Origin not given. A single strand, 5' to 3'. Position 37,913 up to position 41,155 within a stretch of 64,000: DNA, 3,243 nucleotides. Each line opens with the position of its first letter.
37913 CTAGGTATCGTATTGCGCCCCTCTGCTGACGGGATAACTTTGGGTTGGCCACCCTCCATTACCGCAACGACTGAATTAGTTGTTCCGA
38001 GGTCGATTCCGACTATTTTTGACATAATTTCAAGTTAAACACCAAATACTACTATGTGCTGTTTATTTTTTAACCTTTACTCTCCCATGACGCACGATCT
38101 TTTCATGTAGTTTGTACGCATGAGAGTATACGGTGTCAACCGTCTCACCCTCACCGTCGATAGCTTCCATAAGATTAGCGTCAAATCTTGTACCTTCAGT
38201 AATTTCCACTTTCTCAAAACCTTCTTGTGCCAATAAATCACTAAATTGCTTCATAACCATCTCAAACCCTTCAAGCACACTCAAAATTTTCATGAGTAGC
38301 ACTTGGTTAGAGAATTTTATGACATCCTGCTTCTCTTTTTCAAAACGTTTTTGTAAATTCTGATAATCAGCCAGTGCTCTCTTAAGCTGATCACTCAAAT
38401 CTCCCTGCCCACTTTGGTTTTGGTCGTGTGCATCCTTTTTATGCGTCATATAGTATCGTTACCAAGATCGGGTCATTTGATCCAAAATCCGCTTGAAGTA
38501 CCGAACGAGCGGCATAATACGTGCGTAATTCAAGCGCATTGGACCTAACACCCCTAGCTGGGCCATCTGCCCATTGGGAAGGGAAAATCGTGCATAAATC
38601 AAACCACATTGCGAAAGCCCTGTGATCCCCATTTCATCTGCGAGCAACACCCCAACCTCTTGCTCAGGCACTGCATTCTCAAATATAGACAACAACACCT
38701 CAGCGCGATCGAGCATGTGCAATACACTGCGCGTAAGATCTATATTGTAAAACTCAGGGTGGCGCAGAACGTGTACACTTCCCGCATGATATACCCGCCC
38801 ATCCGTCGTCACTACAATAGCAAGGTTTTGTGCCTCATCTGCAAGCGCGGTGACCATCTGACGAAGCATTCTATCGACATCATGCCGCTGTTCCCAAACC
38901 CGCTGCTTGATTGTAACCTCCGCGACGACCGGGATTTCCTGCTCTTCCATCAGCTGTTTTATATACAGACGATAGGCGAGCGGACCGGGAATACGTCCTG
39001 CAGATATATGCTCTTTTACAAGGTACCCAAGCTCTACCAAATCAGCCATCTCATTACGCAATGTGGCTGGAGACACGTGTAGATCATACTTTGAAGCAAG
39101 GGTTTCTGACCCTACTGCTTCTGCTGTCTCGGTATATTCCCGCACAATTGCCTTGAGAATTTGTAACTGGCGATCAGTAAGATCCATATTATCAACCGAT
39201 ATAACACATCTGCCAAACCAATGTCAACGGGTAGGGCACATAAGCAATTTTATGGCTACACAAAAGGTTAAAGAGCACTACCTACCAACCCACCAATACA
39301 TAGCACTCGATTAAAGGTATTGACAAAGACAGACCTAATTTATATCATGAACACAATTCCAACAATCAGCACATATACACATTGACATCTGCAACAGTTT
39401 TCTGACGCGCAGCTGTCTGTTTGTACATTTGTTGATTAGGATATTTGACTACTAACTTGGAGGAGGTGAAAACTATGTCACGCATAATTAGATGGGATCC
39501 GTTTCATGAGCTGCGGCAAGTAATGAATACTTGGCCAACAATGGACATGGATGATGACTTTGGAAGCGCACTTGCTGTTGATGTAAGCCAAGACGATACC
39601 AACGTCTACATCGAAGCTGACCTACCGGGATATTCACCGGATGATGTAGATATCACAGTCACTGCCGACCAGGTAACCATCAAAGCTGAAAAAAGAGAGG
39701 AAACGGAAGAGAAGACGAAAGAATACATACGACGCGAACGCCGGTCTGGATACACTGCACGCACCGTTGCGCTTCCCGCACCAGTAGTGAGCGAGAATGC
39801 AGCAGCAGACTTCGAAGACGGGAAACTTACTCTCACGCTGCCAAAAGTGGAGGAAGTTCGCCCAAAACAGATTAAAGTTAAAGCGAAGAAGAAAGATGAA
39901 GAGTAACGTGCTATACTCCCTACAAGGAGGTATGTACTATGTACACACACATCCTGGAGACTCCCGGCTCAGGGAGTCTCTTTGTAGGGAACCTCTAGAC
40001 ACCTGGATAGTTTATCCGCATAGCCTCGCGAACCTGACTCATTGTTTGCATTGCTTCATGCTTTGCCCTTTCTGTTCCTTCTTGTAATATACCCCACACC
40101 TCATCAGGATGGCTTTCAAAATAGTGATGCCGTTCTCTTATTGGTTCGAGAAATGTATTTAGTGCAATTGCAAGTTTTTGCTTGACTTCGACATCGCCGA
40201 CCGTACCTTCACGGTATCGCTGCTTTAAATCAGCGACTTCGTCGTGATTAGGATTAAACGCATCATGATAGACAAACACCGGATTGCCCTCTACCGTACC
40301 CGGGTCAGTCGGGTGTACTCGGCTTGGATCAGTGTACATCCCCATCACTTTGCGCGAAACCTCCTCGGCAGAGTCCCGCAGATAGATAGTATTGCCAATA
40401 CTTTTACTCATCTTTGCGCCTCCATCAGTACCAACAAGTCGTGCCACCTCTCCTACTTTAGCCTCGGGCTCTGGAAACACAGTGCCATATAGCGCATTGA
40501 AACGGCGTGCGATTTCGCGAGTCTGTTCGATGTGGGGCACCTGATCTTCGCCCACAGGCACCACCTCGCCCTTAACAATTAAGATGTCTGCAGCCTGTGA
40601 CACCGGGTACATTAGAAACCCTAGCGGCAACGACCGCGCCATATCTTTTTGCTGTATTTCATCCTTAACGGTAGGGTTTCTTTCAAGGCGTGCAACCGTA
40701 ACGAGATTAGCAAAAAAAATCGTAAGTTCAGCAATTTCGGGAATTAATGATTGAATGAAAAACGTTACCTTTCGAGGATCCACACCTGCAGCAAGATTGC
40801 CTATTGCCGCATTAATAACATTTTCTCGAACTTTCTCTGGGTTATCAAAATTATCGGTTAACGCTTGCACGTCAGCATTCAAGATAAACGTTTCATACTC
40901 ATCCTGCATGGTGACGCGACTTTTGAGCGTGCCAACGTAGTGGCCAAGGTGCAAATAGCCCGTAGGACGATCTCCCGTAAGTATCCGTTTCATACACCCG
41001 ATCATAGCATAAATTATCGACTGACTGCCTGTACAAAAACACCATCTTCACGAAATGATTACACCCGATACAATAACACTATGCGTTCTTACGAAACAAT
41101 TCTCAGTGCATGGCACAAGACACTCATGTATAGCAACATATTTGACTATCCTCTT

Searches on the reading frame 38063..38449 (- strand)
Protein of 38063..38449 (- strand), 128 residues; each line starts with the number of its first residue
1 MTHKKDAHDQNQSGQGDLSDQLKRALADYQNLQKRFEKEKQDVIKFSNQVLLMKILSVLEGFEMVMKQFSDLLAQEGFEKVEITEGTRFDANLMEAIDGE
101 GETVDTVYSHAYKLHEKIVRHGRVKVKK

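Call 45: search_protein_families(library=pfam, proteins=[window:38063-38449:-], max_evalue=0.001)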
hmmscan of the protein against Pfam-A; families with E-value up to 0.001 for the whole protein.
window:38063-38449:- (128 aa): 1 family
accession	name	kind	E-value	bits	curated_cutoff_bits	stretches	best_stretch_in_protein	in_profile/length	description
PF01025.24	GrpE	-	1.6e-20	73.9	25.8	2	57-128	89-165/165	GrpE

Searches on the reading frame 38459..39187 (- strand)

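Call 45: search_protein_families(library=pfam, proteins=[window:38459-39187:-], max_evalue=0.001)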
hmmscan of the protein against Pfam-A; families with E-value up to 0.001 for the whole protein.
window:38459-39187:- (242 aa): 2 families
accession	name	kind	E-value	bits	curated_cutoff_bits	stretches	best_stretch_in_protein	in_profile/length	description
PF01628.27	HrcA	-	3.9e-20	73.2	22.2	1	77-225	79-215/215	HrcA protein C terminal domain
PF03444.21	HrcA_DNA-bdg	-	0.00022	21.2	21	1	2-57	1-53/79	Winged helix-turn-helix transcription repressor, HrcA DNA-binding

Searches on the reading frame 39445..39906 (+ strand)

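Call 46: search_protein_families(library=pfam, proteins=[window:39445-39906:+], max_evalue=0.001)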
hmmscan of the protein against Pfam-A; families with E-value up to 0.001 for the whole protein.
window:39445-39906:+ (153 aa): 3 families
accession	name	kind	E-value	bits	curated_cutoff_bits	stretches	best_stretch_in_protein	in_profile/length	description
PF00011.27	HSP20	-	2.7e-17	63.2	20.8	1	47-145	2-101/102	Hsp20/alpha crystallin family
PF04969.22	CS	-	4.7e-05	24.7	21.3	1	48-134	6-78/78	CS domain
PF17886.7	ArsA_HSP20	-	0.00013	21.9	22.5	1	52-130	2-61/63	HSP20-like domain found in ArsA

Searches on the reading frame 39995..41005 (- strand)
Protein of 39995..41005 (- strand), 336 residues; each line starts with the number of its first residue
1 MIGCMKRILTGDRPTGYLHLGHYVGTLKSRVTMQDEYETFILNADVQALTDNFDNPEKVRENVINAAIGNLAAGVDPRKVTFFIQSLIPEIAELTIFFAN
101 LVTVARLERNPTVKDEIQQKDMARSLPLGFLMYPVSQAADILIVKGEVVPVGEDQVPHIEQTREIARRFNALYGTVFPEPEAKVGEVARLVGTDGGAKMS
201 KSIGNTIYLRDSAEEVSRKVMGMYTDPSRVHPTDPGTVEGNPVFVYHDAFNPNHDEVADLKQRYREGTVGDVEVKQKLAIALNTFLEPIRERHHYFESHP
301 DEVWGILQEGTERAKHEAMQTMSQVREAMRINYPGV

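Call 46: search_protein_families(library=pfam, proteins=[window:39995-41005:-], max_evalue=0.001)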
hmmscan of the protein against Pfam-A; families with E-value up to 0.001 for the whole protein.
window:39995-41005:- (336 aa): 1 family
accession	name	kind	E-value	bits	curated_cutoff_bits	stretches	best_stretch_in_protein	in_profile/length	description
PF00579.31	tRNA-synt_1b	-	2e-61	208.4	21.1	1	7-287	7-292/292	tRNA synthetases class I (W and Y)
